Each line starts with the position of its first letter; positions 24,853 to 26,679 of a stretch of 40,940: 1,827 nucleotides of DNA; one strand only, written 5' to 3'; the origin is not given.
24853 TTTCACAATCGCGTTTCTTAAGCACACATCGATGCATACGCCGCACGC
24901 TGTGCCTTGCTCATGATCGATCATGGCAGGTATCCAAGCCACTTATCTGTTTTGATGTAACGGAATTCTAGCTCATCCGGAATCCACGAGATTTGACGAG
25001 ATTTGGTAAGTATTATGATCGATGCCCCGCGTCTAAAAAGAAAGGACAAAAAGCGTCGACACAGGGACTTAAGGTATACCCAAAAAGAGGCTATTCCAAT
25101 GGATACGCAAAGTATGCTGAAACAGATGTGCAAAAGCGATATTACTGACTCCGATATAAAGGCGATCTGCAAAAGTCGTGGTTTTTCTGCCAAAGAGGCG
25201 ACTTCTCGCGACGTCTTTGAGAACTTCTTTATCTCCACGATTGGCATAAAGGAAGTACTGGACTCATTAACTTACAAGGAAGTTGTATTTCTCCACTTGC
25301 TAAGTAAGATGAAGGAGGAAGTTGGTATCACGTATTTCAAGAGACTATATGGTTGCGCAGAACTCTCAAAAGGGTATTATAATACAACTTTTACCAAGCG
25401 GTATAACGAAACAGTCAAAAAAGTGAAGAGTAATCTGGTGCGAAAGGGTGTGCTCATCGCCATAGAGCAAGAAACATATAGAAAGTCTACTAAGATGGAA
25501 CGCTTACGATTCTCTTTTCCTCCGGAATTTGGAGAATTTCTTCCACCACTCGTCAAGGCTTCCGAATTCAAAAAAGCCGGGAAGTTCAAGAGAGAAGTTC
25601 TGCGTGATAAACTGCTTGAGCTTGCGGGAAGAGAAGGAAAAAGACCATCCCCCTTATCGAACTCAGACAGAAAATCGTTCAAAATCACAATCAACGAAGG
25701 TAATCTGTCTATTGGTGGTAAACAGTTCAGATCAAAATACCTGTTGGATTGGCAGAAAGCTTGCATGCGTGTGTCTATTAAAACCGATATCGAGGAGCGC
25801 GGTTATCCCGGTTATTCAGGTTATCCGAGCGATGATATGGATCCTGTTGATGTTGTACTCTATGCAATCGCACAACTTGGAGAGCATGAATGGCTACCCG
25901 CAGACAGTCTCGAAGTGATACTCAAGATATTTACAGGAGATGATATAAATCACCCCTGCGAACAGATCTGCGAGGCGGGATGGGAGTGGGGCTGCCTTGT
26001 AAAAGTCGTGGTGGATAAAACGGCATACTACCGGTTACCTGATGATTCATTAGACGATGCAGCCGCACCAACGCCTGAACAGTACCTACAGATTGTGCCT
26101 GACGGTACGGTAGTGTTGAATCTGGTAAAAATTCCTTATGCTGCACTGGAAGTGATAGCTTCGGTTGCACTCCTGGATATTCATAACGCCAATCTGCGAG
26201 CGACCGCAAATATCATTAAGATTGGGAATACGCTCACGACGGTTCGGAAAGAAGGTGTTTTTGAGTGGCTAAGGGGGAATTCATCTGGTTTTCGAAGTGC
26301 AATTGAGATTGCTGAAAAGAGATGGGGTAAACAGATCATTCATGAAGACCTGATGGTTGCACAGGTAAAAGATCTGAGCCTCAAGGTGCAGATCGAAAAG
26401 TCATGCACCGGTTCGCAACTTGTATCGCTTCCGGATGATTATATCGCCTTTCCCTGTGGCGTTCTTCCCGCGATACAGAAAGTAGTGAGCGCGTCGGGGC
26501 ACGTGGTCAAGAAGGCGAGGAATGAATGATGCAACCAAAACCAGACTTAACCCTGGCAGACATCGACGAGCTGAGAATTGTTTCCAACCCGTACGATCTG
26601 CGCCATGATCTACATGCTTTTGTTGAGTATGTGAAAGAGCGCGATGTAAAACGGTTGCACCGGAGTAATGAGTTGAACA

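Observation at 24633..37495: Stacked insertions between the tatD-like gene and rnfB, each bounded by decayed copies of the same gene ends (integration hotspot)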

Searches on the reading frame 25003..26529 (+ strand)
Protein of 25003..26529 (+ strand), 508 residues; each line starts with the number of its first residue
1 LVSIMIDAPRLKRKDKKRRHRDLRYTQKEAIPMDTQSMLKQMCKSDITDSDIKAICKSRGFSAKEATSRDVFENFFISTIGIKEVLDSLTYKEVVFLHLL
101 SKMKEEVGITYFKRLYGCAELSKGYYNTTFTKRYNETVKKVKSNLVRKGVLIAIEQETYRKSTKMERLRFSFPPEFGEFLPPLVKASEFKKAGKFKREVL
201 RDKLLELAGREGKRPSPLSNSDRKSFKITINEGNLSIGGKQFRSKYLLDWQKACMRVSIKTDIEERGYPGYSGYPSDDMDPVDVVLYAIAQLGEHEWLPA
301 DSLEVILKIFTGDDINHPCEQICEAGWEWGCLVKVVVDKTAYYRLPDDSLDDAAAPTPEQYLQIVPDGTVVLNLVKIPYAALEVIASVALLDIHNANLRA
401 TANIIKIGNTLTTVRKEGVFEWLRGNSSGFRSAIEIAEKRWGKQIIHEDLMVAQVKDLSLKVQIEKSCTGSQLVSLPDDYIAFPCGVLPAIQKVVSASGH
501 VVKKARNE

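Call 5: search_protein_families(library=pfam, proteins=[window:25003-26529:+], max_evalue=0.01)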
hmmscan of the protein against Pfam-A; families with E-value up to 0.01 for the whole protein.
window:25003-26529:+ (508 aa): 0 families

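Call 29: search_protein_families(library=padloc, proteins=[window:25003-26529:+], max_evalue=0.01)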
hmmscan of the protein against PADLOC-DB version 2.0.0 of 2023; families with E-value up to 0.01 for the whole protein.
window:25003-26529:+ (508 aa): 0 families

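Call 30: search_protein_families(library=ncbifam, proteins=[window:25003-26529:+], max_evalue=0.01)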
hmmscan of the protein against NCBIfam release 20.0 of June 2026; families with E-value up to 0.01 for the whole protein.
window:25003-26529:+ (508 aa): 0 families

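Call 46: search_solved_structures(query=window:25108-26529:+, max_evalue=1)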
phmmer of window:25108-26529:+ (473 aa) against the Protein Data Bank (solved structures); distinct sequences matched with E-value up to 1: 0.

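Call 48: find_homologous_proteins(query=window:25108-26529:+, max_evalue=0.001)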
Query window:25108-26529:+ (473 aa): 223 proteins with E <= 0.001 among 8000 candidates; the best 120 are listed.
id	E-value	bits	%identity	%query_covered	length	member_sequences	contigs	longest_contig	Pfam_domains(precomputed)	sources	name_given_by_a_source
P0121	0.0e+0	1068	100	100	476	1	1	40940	-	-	-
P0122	1.7e-282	955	89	100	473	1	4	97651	-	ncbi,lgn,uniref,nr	ncbi:MAG: hypothetical protein C4B59_06475 [Candidatus Methanogaster sp.]|uniref:Uncharacterized pro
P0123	1.6e-279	945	89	100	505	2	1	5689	-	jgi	-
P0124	3.9e-279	944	89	100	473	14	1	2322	-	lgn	-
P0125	2.1e-270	915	86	100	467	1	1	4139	-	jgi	jgi:hypothetical protein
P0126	8.3e-270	913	86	100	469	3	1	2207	-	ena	-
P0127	9.3e-270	913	86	100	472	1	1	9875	-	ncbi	-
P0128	2.0e-267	905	86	100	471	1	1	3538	-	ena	-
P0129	2.9e-265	898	85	100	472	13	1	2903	-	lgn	-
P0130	5.5e-262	887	84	100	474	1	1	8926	-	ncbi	ncbi:MAG: hypothetical protein ACT6FG_05375 [Methanosarcinaceae archaeon]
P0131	1.4e-260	883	83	99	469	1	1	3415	-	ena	-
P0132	1.1e-246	837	78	100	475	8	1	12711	-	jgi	jgi:hypothetical protein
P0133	1.6e-246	836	80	100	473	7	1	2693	-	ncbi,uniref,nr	uniref:Uncharacterized protein n=1 Tax=Candidatus Methanogaster sp. ANME-2c ERB4 TaxID=2759911 RepID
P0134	1.3e-244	830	79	100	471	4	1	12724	-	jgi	jgi:hypothetical protein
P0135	2.8e-242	822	77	100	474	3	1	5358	-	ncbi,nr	ncbi:MAG: hypothetical protein U9N12_01335 [Euryarchaeota archaeon]|nr:hypothetical protein [Euryarc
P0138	3.0e-238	809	77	100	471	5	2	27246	-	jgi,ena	-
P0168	4.2e-212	723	69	100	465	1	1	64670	-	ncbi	ncbi:MAG: hypothetical protein WA977_11085 [Halobacteriota archaeon]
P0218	2.4e-184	631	62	99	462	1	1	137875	-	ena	-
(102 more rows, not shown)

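Call 50: find_encoding_contigs(protein=P0138, flank=10000, max_places=2)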
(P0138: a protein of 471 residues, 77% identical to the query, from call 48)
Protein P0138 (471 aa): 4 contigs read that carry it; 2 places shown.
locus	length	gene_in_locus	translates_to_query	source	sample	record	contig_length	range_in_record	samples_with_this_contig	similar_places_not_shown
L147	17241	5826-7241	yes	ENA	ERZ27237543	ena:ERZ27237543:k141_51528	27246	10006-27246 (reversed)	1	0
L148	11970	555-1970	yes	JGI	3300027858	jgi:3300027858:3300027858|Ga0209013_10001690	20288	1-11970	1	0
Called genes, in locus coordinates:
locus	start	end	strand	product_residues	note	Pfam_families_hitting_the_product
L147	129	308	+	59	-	-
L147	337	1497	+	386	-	PF02163:Peptidase_M50, PF00571:CBS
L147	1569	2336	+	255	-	PF07786:HGSNAT_cat, PF10129:OpgC_C (faint), PF01757:Acyl_transf_3 (faint)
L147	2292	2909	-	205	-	PF02371:Transposase_20 (faint)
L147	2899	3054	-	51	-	-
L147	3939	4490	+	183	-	PF13240:Zn_Ribbon_1 (weak)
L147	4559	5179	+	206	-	PF13240:Zn_Ribbon_1, PF13374:TPR_10 (faint), PF13432:TPR_16 (weak), PF13431:TPR_17 (weak), PF00515:TPR_1, PF07719:TPR_2, PF13181:TPR_8, PF13414:TPR_11 (weak), +4 more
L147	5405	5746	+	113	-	PF00383:dCMP_cyt_deam_1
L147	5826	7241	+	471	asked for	-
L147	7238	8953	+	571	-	-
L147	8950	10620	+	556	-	PF13625:Helicase_C_3, PF04851:ResIII, PF00270:DEAD (weak), PF16203:ERCC3_RAD25_C, PF00271:Helicase_C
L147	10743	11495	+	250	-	PF01925:TauE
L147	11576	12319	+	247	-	PF00005:ABC_tran, PF13304:AAA_21 (faint)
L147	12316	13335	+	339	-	PF00208:ELFV_dehydrog, PF03447:NAD_binding_3, PF00742:Homoserine_dh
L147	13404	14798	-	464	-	PF13433:Peripla_BP_5, PF13458:Peripla_BP_6, PF01094:ANF_receptor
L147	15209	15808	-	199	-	-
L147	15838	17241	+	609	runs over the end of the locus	PF02730:AFOR_N, PF01314:AFOR_C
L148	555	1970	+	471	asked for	-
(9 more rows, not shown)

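Call 51: find_encoding_contigs(protein=P0168, flank=10000, max_places=2)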
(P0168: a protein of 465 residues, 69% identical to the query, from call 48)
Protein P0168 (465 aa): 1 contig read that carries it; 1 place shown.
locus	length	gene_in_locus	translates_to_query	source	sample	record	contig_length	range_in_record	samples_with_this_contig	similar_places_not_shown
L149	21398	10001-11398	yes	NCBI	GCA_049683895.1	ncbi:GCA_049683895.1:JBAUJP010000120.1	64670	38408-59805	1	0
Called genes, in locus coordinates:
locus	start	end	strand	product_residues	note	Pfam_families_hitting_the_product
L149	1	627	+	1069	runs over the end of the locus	PF25596:CPSase_L_D1, PF02222:ATP-grasp, PF02786:CPSase_L_D2, PF02787:CPSase_L_D3, PF25596:CPSase_L_D1, PF02786:CPSase_L_D2, PF02222:ATP-grasp, PF02142:MGS, +7 more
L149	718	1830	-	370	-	PF01137:RTC, PF05189:RTC_insert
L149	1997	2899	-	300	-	PF00557:Peptidase_M24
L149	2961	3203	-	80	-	-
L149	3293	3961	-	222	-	-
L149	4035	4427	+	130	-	PF09579:Spore_YtfJ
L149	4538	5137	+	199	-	PF11167:DUF2953 (weak)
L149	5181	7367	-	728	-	PF01496:V_ATPase_I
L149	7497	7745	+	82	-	-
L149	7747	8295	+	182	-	PF09970:DUF2204, PF19502:DUF6036 (faint)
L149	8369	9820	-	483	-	PF04060:FeS, PF03599:CdhD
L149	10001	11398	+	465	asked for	-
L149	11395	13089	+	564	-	-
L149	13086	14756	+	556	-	PF13625:Helicase_C_3, PF04851:ResIII, PF16203:ERCC3_RAD25_C, PF00271:Helicase_C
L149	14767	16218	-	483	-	PF03599:CdhD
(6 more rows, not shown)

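Call 52: find_encoding_contigs(protein=P0218, flank=10000, max_places=2)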
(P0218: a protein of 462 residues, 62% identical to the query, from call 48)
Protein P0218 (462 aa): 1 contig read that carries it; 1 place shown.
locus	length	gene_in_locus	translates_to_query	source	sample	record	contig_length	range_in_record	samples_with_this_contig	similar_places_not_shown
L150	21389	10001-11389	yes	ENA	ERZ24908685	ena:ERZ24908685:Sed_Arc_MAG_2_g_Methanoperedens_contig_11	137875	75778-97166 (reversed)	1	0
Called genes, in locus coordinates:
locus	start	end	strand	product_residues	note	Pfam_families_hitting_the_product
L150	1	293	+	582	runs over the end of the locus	PF00587:tRNA-synt_2b, PF03129:HGTP_anticodon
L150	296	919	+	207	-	-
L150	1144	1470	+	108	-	-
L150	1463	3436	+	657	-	PF01496:V_ATPase_I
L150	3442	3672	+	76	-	PF00137:ATP-synt_C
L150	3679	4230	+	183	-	-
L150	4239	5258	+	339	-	PF01992:vATP-synt_AC39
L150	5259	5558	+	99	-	PF01990:ATP-synt_F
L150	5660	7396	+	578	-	PF02874:ATP-synt_ab_N, PF16886:ATP-synt_ab_Xtn, PF00006:ATP-synt_ab, PF22919:ATP-synt_VA_C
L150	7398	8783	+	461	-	PF02874:ATP-synt_ab_N, PF00006:ATP-synt_ab, PF22919:ATP-synt_VA_C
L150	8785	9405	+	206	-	PF01813:ATP-synt_D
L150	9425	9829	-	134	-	-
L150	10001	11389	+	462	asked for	-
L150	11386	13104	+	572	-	-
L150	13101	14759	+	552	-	PF13625:Helicase_C_3, PF04851:ResIII, PF00176:SNF2-rel_dom (faint), PF16203:ERCC3_RAD25_C, PF00271:Helicase_C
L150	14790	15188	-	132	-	PF13635:DUF4143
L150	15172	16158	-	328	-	PF18093:Trm5_N, PF25133:TYW2_N_2, PF02475:TRM5-TYW2_MTfase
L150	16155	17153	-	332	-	PF00208:ELFV_dehydrog (weak), PF03447:NAD_binding_3, PF00742:Homoserine_dh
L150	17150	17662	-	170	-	PF26798:ACT_10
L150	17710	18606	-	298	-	PF01680:SOR_SNZ, PF05690:ThiG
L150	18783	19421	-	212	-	PF01983:CofC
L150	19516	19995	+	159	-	PF01047:MarR, PF13404:HTH_AsnC-type (weak), PF13412:HTH_24, PF01037:AsnC_trans_reg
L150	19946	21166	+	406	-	PF00155:Aminotran_1_2, PF01212:Beta_elim_lyase (faint), PF01041:DegT_DnrJ_EryC1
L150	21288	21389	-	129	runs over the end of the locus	PF04322:DUF473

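Call 91: predict_structure(alignment_id=A2)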
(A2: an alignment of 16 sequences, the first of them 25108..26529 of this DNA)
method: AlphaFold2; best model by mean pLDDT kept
length: 473 residues; sequences in the alignment: 16
mean_pLDDT: 41.6   pTM: 0.31
mean pLDDT of the five models: 41.6, 41.5, 40.0, 38.9, 36.1
residues with pLDDT >= 90: 0; 70-90: 32; 50-70: 85; < 50: 356
segments of 3 or more residues with pLDDT < 50: 1-12, 42-48, 66-100, 116-202, 204-414, 471-473
pLDDT, mean of each block of 10 residues (from residue 1): 38 60 61 57 48 55 47 30 29 36 57 49 31 36 39 34 35 30 33 43 47 42 33 27 29 27 31 39 28 29 30 32 37 36 36 26 22 25 41 44 35 53 78 64 65 80 73 31
secondary structure, 60 per line:
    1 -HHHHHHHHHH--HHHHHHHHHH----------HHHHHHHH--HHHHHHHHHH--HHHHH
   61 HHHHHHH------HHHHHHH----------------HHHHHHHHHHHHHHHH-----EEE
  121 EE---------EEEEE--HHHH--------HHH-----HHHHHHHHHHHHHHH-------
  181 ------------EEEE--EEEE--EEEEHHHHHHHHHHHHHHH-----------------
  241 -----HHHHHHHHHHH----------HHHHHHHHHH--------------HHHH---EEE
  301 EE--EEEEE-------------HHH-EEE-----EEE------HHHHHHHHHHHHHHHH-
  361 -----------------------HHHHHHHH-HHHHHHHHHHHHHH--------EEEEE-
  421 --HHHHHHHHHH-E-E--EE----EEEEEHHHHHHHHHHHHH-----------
elements in order: H2-11 H14-23 H34-41 H44-53 H56-67 H74-80 H97-112 E118-122 E132-136 H139-142 H159-173 E193-196 E199-202 E205-208 H209-223 H246-256 H267-276 H291-294 E298-302 E305-309 E327-329 E335-337 H344-359 H384-391 H393-406 E415-419 H423-432 E445-449 H450-462
